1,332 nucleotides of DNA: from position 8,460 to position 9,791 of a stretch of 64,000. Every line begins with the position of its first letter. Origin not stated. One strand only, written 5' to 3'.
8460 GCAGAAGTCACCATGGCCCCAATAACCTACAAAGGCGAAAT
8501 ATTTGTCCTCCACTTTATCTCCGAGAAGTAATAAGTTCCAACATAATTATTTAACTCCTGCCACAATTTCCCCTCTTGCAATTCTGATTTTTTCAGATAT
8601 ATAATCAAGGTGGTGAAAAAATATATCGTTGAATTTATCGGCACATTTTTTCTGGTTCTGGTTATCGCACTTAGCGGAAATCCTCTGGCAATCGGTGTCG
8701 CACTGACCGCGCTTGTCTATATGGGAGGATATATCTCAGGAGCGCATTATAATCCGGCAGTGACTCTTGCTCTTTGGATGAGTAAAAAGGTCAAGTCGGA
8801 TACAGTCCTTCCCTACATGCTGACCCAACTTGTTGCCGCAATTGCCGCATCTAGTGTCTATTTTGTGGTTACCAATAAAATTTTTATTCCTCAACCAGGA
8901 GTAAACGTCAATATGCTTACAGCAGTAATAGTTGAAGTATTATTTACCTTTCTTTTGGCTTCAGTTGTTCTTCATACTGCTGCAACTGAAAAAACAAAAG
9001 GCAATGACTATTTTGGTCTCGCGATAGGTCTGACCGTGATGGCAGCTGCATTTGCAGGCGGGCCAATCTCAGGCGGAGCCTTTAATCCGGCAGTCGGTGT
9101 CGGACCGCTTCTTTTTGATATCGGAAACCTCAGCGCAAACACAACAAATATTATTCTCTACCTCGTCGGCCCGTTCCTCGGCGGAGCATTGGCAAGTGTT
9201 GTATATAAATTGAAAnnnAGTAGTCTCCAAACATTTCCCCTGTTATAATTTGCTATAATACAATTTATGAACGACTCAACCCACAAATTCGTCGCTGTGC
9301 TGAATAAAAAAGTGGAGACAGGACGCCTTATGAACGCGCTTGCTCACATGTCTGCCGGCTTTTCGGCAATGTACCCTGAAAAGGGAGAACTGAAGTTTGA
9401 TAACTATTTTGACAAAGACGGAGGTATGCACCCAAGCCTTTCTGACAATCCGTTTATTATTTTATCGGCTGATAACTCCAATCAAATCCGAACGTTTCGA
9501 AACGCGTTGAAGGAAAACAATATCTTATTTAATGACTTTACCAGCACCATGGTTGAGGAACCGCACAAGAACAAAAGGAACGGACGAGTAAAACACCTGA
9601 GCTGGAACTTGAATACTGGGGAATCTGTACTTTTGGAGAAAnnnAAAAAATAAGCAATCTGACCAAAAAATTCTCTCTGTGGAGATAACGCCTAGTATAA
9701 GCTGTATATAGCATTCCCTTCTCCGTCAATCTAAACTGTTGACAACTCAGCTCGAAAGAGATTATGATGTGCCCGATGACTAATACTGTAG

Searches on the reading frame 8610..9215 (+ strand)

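Call 82: search_protein_families(library=pfam, proteins=[window:8610-9215:+], max_evalue=0.001)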
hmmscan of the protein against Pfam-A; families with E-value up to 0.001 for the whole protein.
window:8610-9215:+ (202 aa): 1 family
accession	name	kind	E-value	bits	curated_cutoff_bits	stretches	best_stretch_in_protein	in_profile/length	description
PF00230.25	MIP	-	1e-34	120.7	25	1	25-199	47-222/222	Major intrinsic protein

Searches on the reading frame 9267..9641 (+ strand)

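Call 82: search_protein_families(library=pfam, proteins=[window:9267-9641:+], max_evalue=0.001)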
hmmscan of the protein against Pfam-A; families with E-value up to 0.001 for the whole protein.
window:9267-9641:+ (125 aa): 1 family
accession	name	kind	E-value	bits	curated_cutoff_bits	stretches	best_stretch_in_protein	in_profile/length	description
PF09391.15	DUF2000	-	2.5e-22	79.7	25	1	6-104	1-96/133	Protein of unknown function (DUF2000)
